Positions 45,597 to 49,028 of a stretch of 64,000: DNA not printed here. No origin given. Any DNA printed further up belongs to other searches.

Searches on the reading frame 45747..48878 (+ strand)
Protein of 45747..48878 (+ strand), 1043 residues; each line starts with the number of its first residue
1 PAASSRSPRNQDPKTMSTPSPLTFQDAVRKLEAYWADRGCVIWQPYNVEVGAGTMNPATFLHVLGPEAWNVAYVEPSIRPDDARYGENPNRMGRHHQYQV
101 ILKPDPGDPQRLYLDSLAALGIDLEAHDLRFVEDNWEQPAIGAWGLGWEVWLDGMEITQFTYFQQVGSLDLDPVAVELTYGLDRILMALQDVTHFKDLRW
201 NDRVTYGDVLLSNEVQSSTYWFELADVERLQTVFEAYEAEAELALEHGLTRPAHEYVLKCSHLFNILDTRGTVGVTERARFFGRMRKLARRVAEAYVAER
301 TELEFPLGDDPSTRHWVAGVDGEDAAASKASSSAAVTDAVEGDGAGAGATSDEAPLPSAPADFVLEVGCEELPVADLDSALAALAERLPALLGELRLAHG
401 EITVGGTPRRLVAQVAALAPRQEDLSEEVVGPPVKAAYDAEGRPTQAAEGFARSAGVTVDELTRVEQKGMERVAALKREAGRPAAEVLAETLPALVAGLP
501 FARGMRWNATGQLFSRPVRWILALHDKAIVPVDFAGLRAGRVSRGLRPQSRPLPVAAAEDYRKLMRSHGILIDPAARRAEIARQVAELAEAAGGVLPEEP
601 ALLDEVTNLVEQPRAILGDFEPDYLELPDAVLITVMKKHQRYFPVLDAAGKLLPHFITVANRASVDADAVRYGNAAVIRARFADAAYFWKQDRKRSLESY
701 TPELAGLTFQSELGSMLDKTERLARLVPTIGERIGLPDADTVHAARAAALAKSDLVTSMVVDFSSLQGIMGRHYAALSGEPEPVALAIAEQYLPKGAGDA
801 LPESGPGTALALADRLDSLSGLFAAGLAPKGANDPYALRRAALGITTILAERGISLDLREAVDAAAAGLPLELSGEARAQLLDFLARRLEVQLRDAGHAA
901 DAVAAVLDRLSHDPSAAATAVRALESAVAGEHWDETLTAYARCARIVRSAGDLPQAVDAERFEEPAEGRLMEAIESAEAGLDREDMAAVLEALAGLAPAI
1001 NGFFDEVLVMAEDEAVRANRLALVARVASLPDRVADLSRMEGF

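Call 96: search_protein_families(library=pfam, proteins=[window:45747-48878:+], max_evalue=0.00001)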
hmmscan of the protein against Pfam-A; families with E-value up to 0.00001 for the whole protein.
window:45747-48878:+ (1043 aa): 3 families
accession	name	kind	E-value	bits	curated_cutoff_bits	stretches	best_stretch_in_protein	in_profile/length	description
PF02092.22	tRNA_synt_2f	-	1.4e-191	638.6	29.2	1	363-907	1-535/536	Glycyl-tRNA synthetase beta subunit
PF02091.20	tRNA-synt_2e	-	2.3e-133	444.1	27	1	24-300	1-277/278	Glycyl-tRNA synthetase alpha subunit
PF05746.21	DALR_1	-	1.3e-08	35.4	22.3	1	938-1028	3-99/117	DALR anticodon binding domain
